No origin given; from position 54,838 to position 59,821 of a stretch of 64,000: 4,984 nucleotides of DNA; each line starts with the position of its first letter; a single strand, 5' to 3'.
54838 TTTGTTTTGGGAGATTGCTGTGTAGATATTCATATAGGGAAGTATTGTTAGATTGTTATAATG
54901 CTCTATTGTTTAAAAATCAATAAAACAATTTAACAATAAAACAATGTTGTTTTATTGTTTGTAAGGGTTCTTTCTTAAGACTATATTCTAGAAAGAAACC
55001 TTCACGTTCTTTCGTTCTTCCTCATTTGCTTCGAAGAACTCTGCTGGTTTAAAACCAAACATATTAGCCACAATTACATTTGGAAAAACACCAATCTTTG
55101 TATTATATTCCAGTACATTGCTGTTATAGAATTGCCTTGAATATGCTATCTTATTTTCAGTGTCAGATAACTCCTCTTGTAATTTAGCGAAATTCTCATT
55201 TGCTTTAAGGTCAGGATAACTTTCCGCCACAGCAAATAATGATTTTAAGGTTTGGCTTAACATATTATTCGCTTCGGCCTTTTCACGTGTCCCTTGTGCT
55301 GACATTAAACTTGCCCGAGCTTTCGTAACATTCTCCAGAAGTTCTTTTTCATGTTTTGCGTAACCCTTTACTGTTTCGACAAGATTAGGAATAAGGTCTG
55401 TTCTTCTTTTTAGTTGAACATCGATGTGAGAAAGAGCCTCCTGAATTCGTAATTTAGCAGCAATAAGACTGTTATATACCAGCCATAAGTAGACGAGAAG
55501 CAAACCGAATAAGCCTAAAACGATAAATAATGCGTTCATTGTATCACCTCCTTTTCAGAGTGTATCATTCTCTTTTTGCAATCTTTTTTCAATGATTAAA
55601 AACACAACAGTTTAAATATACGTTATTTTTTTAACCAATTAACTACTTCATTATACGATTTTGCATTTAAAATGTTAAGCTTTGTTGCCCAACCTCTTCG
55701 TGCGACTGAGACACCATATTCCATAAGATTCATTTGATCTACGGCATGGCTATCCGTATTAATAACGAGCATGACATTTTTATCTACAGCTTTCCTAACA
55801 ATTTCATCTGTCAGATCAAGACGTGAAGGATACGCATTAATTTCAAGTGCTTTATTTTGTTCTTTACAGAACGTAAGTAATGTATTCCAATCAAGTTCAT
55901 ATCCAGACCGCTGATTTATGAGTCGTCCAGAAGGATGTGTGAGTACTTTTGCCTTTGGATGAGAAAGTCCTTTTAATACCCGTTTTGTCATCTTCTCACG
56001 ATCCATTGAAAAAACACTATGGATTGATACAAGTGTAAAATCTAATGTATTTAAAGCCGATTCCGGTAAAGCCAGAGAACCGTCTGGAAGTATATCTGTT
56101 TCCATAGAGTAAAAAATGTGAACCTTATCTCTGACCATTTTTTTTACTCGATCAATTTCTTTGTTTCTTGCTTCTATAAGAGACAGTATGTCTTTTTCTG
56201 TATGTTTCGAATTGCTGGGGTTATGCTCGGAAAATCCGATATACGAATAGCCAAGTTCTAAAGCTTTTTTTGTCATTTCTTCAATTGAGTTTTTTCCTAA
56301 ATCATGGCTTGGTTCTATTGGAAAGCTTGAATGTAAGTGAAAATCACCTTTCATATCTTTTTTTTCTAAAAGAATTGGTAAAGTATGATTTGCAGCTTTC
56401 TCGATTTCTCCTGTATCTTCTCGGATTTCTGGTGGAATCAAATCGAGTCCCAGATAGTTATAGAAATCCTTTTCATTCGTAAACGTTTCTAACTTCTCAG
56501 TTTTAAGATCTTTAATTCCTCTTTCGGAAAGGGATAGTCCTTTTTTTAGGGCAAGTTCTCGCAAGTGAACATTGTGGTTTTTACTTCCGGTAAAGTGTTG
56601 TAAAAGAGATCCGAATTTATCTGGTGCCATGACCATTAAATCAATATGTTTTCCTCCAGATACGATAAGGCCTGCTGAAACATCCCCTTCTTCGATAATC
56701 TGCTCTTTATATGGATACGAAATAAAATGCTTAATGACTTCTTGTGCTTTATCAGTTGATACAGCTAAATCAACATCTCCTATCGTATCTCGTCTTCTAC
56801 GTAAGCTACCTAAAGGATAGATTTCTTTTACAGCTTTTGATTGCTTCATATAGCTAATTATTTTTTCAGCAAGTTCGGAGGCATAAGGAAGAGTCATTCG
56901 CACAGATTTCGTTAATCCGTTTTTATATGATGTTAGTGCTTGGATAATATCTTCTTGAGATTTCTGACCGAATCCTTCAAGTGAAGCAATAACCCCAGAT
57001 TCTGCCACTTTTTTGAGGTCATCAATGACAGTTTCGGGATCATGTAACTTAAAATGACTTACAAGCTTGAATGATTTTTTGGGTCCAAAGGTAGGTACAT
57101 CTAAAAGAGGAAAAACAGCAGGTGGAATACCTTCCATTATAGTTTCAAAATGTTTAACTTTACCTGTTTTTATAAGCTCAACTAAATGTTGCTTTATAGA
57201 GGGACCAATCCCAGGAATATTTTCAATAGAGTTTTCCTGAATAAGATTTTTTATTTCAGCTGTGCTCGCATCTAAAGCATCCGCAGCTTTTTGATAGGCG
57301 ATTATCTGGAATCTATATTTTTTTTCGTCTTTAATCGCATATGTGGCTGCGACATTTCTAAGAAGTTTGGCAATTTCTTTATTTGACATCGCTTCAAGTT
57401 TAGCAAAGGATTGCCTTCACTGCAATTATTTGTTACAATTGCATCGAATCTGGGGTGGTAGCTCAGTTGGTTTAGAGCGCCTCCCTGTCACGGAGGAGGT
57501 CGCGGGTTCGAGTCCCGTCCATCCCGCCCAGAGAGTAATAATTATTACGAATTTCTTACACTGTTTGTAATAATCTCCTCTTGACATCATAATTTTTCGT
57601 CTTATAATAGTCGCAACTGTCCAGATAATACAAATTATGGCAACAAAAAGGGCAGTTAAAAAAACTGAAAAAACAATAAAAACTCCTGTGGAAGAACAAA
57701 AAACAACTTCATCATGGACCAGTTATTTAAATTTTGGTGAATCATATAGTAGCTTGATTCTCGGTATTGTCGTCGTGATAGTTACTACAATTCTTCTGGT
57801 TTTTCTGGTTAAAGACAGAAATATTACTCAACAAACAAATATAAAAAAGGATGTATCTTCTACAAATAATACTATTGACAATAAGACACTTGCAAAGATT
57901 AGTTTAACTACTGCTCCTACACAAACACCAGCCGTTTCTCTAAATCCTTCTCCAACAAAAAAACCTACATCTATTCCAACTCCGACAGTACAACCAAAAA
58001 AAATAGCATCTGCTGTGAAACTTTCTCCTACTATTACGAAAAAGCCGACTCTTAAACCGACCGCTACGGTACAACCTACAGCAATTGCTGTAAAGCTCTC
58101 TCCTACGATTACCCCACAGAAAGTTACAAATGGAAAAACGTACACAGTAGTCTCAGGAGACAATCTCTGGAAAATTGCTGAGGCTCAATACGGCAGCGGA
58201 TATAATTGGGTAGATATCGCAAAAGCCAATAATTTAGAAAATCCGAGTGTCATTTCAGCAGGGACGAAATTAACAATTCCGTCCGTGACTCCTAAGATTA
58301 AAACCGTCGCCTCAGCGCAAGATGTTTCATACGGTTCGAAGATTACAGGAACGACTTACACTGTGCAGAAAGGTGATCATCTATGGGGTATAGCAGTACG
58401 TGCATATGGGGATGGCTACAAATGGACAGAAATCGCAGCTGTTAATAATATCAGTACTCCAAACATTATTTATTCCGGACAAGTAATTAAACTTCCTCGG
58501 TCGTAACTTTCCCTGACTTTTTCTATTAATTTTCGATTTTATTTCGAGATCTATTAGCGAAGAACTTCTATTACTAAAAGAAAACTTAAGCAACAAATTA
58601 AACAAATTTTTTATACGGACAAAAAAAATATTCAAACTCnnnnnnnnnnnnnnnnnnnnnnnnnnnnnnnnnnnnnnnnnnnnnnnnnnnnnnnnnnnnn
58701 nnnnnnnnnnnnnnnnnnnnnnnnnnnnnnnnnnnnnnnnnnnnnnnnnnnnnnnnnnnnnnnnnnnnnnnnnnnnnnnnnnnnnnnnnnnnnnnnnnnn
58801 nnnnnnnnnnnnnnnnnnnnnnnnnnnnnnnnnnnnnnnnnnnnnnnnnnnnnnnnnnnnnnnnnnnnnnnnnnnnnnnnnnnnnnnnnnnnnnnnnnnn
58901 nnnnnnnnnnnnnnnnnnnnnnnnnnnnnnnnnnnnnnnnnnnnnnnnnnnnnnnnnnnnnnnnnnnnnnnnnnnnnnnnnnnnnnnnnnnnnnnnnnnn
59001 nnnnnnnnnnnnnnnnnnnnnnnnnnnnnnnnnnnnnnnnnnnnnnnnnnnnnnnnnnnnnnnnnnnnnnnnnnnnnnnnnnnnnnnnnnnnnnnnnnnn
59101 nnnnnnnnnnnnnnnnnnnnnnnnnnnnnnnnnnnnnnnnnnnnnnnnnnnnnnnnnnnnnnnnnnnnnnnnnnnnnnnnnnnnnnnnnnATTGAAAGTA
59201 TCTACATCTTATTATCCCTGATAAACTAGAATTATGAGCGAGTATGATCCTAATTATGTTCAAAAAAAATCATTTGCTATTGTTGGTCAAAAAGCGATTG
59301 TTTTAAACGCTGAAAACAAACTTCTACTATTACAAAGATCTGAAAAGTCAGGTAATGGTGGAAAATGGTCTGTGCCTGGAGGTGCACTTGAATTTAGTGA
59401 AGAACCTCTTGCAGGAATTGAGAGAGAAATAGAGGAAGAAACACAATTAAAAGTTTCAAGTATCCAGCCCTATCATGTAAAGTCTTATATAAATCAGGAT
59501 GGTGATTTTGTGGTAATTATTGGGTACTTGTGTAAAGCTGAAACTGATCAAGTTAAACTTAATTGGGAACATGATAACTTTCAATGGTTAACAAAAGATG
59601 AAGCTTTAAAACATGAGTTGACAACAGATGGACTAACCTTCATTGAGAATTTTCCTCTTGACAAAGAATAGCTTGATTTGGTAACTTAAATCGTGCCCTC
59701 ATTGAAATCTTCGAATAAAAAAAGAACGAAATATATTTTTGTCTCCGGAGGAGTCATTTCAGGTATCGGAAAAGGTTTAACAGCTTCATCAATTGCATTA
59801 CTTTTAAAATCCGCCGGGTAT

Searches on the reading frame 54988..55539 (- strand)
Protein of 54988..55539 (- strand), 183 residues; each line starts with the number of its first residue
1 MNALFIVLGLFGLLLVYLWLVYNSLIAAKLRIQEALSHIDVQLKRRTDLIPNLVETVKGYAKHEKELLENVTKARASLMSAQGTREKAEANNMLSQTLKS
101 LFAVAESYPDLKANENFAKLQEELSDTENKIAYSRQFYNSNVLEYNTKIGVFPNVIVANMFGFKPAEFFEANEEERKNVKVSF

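Call 29: search_protein_families(library=pfam, proteins=[window:54988-55539:-], max_evalue=0.00001)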
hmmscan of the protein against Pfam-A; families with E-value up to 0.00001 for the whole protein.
window:54988-55539:- (183 aa): 1 family
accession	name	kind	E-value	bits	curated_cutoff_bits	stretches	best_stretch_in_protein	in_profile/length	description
PF04011.17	LemA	-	1.9e-63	213.2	26.2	1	35-183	1-149/149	LemA family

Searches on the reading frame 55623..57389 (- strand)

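Call 11: search_protein_families(library=pfam, proteins=[window:55623-57389:-])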
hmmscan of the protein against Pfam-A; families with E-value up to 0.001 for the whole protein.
window:55623-57389:- (588 aa): 4 families
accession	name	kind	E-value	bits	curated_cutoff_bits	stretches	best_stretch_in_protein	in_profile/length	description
PF14791.11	DNA_pol_B_thumb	-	2.2e-21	75.9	25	1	263-324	2-63/63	DNA polymerase beta thumb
PF14716.13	HHH_8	-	7.5e-14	52.3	30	1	1-77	1-72/73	Helix-hairpin-helix domain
PF02811.25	PHP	-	1.6e-07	32.3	26.4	1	349-518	1-162/164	PHP domain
PF14520.12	HHH_5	-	0.00073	20.4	27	0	95-152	4-55/57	Helix-hairpin-helix domain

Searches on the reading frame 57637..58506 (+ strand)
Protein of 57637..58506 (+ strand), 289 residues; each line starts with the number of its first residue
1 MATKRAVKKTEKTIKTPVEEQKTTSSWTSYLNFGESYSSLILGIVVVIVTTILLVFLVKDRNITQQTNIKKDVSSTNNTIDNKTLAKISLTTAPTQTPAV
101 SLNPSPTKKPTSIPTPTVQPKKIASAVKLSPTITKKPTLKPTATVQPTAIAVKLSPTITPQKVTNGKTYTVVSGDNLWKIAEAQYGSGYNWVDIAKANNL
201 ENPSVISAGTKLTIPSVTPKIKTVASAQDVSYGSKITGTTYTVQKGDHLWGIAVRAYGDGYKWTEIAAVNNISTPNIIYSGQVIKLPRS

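Call 29: search_protein_families(library=pfam, proteins=[window:57637-58506:+], max_evalue=0.00001)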
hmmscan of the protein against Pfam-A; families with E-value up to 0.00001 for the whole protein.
window:57637-58506:+ (289 aa): 2 families
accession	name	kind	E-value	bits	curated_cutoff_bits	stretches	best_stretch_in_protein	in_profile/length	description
PF01476.26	LysM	-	6.7e-27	93.6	20.9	2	241-287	1-43/43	LysM domain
PF23457.1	LysM2_NFP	-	6.7e-08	32.9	36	0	168-215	7-54/56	NFP LysM2 domain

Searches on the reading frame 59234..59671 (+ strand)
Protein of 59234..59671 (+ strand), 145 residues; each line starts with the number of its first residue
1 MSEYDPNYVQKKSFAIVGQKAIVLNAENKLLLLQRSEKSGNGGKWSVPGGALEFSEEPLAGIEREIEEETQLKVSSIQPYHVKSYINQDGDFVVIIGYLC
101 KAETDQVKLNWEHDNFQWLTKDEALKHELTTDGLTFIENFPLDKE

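Call 29: search_protein_families(library=pfam, proteins=[window:59234-59671:+], max_evalue=0.00001)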
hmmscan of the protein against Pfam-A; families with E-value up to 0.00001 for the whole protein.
window:59234-59671:+ (145 aa): 2 families
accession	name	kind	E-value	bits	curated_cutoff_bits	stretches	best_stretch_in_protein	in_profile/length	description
PF00293.34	NUDIX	-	5.2e-17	62.5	21.1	1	21-139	8-133/134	NUDIX domain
PF14815.12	NUDIX_4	-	2.5e-06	27.7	35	1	22-127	4-101/113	NUDIX domain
